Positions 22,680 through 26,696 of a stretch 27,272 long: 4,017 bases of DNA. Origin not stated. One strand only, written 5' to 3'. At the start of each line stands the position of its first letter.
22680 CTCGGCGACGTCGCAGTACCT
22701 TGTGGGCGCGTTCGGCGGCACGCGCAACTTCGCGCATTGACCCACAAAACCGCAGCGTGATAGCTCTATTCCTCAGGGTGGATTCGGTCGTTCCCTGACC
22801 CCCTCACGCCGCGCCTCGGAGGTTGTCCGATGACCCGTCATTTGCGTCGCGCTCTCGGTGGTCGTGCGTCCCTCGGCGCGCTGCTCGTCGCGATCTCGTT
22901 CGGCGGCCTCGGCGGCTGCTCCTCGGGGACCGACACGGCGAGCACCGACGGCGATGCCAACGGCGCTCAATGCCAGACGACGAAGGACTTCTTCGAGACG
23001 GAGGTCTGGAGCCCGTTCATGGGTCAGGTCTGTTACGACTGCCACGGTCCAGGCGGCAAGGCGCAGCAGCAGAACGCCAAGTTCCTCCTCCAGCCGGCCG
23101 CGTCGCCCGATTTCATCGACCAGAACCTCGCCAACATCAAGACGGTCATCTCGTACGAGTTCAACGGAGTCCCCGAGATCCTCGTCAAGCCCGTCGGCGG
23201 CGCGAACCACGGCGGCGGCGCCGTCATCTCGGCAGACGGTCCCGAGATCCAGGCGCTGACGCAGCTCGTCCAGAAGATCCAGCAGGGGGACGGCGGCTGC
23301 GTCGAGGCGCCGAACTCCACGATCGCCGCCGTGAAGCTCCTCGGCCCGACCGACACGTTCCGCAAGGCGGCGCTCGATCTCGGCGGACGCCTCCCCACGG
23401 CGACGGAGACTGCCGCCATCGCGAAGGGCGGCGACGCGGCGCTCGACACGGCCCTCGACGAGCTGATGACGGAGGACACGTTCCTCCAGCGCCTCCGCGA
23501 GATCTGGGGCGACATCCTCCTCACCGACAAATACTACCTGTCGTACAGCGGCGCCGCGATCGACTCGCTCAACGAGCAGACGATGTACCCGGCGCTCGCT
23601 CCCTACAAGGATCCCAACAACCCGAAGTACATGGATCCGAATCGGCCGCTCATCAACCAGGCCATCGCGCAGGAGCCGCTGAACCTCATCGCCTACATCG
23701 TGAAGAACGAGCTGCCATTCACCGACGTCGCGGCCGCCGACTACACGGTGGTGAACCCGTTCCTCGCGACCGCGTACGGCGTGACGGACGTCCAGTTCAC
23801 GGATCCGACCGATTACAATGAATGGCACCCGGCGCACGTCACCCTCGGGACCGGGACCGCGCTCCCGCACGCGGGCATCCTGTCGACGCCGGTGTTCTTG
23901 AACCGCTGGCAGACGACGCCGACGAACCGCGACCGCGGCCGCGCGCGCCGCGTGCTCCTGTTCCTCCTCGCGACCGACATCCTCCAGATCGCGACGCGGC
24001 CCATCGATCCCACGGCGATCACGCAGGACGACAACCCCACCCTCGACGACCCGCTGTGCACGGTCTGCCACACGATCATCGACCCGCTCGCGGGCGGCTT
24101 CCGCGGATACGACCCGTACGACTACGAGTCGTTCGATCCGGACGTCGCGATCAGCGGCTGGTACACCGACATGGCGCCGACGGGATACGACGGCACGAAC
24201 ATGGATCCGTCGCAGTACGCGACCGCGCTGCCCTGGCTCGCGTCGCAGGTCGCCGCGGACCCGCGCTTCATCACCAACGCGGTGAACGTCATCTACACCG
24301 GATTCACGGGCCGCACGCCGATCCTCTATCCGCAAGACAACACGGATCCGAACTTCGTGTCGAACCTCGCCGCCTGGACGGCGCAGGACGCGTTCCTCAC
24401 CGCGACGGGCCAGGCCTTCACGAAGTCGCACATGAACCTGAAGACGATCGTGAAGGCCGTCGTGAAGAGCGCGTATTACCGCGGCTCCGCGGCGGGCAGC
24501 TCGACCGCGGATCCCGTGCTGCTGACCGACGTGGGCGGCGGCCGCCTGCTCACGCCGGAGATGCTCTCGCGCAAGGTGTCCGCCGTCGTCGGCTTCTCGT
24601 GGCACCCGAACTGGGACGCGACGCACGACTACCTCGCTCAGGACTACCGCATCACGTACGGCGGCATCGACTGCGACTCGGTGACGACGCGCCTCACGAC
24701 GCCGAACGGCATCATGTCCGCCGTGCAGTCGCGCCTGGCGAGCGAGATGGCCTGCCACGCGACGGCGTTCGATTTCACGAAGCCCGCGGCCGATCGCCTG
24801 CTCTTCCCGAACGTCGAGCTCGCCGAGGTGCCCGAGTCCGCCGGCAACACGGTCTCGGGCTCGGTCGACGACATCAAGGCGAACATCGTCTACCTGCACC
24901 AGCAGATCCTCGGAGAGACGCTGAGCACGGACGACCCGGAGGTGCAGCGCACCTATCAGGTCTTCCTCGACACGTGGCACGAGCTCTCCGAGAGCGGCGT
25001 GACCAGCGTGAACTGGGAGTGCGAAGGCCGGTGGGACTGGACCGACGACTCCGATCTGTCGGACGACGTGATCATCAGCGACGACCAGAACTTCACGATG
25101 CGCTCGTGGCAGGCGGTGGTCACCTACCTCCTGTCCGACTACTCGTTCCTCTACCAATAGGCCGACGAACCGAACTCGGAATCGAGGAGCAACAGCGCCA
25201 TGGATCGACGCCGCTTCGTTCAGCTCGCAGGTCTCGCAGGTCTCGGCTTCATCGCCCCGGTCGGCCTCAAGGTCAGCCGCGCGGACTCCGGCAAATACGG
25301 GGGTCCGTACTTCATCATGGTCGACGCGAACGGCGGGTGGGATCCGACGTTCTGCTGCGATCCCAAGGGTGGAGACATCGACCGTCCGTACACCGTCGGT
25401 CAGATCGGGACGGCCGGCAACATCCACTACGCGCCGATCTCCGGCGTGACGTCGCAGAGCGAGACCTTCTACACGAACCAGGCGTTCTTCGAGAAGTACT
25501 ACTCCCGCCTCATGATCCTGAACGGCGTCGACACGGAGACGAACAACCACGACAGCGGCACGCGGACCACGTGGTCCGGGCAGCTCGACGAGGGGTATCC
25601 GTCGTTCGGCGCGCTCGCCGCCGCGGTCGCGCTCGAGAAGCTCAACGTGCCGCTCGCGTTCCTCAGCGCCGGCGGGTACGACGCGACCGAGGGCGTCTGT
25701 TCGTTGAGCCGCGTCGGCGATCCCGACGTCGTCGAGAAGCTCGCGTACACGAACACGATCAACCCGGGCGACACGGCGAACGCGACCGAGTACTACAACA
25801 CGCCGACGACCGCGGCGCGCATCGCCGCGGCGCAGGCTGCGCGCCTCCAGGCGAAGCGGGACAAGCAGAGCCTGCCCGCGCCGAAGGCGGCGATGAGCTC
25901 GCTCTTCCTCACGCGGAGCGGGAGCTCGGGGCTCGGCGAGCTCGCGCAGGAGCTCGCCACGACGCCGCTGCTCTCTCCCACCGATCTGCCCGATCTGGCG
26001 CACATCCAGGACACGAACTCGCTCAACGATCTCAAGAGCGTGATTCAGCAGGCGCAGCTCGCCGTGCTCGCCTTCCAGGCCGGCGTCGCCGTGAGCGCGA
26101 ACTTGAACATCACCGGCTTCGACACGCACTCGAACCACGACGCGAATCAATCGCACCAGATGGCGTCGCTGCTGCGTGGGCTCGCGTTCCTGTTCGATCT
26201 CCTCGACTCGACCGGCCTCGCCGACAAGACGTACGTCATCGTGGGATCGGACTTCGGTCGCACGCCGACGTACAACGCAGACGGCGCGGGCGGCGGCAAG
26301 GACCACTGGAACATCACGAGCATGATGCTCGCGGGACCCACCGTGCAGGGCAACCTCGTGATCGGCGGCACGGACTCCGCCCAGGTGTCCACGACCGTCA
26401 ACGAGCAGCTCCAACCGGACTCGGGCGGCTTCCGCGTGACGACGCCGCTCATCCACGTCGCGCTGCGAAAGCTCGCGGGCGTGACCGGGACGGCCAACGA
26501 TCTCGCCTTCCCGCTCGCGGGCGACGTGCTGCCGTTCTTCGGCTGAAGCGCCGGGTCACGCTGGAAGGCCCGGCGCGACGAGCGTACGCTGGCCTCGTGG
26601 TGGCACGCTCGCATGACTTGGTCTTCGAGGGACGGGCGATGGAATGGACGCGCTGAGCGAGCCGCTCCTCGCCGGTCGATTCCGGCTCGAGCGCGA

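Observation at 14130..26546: Candidate extracytoplasmic heme/redox system: three heme-motif lipoproteins, a beta-barrel, a Tat enzyme, a bc-like membrane subunit and a membrane pseudo-ATPase within 12 kb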

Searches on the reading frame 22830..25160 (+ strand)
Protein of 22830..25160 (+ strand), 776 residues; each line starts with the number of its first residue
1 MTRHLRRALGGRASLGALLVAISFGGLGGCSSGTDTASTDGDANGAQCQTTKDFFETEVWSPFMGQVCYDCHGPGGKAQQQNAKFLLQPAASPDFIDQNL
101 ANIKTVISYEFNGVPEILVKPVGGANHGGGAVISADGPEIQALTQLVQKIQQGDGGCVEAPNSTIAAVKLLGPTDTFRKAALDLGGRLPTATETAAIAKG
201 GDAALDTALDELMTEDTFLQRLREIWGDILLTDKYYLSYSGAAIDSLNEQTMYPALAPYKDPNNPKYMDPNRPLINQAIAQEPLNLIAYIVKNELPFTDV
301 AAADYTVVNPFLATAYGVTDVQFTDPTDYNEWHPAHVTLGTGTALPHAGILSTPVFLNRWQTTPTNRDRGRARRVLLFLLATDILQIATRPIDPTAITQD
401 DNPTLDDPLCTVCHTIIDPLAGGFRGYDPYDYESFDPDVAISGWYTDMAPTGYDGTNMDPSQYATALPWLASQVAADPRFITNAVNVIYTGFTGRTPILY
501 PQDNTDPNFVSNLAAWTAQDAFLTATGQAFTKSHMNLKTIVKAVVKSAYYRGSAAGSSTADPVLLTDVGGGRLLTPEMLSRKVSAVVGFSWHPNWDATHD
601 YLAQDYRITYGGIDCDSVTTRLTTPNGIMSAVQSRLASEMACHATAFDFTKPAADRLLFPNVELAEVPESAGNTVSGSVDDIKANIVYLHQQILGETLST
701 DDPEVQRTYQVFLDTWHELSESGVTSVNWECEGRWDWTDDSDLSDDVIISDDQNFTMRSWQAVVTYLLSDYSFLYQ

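Call 5: search_protein_families(library=pfam, proteins=[window:22830-25160:+], max_evalue=0.01)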
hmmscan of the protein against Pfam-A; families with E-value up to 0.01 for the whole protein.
window:22830-25160:+ (776 aa): 2 families
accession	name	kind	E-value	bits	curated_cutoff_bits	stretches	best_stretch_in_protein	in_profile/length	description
PF07631.16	PSD4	-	0.00011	23.1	23.3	1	272-318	82-128/128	Protein of unknown function (DUF1592)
PF07583.16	PSCyt2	-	0.0011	19.3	29.8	1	174-232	24-83/209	Protein of unknown function (DUF1549)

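Call 10: search_protein_families(library=ncbifam, proteins=[window:22830-25160:+], max_evalue=0.01)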
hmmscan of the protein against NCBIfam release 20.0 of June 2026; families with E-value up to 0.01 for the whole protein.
window:22830-25160:+ (776 aa): 1 family
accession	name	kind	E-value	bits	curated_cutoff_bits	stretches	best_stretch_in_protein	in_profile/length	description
NF051462.1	RoxC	equivalog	3.9e-07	28.6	900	1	20-173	10-163/812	putative rubber dioxygenase RoxC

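Call 28: find_homologous_proteins(query=window:22830-25160:+, max_evalue=0.00001)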
Query window:22830-25160:+ (776 aa): 577 proteins with E <= 0.00001 among 8000 candidates; the best 120 are listed.
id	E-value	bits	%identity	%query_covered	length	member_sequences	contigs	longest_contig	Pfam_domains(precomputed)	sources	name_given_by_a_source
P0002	0.0e+0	1785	100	99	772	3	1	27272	-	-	-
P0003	1.4e-274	931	56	95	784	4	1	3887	PF07583.17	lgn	-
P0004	5.3e-274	930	55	97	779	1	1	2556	-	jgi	-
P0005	7.3e-273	926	56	99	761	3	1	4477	PF07583.17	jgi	jgi:hypothetical protein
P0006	9.5e-273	925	57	94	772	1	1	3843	PF07583.17,PF07631.17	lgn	-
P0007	1.1e-271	922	55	94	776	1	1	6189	PF07583.17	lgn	-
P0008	1.3e-271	922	55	95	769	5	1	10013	PF07583.17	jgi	-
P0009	1.5e-271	921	54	98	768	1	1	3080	-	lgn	-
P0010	1.7e-271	921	57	95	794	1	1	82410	PF07583.17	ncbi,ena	-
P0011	8.0e-270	916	55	94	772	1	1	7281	PF07583.17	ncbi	-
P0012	1.3e-269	915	55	95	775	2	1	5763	PF07627.17,PF07583.17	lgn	-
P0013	8.4e-269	912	54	94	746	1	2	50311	PF07583.17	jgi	jgi:hypothetical protein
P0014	2.5e-268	911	55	94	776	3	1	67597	PF07583.17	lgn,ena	-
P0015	7.0e-267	906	55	99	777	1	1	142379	-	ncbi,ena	-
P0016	5.2e-266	903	55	94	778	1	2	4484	PF07583.17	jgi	jgi:hypothetical protein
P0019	4.6e-265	900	54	94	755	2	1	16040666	PF07583.17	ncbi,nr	ncbi:hypothetical protein A7982_12593 [Minicystis rosea]|nr:hypothetical protein A7982_12593 [Minicy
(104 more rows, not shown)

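Call 29: find_encoding_contigs(protein=P0019, flank=10000, max_places=2)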
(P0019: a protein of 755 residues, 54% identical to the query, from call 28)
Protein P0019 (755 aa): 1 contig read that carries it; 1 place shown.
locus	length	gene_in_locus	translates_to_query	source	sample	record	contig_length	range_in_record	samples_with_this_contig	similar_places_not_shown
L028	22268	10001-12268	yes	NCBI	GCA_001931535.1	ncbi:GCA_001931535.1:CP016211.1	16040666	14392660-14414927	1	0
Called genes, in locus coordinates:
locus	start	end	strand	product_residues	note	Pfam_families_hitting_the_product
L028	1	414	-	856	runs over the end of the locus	PF11617:Cu-binding_MopE (faint), PF06739:SBBP (weak)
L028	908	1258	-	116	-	PF04972:BON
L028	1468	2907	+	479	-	PF00069:Pkinase, PF07714:PK_Tyr_Ser-Thr, PF01636:APH (faint)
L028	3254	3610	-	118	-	-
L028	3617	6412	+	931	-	-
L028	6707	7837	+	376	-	PF00498:FHA (faint)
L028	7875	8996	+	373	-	PF01979:Amidohydro_1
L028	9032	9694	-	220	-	-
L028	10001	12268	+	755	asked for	PF07583:PSCyt2 (faint)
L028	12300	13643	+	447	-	PF07394:DUF1501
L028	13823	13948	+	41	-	-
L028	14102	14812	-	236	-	-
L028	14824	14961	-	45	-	-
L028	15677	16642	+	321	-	PF25539:Bestrophin_2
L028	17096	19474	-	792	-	-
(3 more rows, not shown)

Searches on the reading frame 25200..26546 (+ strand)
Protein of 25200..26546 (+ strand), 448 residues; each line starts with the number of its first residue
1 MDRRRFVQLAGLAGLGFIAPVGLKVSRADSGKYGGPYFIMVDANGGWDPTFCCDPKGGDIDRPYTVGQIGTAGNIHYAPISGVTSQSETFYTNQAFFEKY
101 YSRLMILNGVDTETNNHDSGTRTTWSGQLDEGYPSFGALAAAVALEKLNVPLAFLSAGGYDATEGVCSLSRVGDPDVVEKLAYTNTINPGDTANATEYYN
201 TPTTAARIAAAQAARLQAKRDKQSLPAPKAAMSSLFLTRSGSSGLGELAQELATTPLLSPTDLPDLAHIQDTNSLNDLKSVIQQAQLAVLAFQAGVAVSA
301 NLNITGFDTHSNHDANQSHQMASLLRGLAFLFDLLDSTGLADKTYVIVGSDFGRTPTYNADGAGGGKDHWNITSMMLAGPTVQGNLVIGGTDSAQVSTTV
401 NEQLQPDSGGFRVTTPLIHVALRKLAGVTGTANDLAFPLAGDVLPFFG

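Call 5: search_protein_families(library=pfam, proteins=[window:25200-26546:+], max_evalue=0.01)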
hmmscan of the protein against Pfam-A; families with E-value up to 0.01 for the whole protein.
window:25200-26546:+ (448 aa): 1 family
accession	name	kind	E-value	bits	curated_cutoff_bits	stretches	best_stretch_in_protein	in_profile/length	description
PF07394.17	DUF1501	-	8.7e-26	91.4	27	1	102-397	58-342/390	Protein of unknown function (DUF1501)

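Call 10: search_protein_families(library=ncbifam, proteins=[window:25200-26546:+], max_evalue=0.01)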
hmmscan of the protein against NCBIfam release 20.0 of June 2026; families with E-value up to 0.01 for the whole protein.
window:25200-26546:+ (448 aa): 0 families

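Call 38: search_solved_structures(query=window:25200-26546:+, max_evalue=1)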
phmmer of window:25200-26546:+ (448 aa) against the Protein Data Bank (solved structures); distinct sequences matched with E-value up to 1: 0.
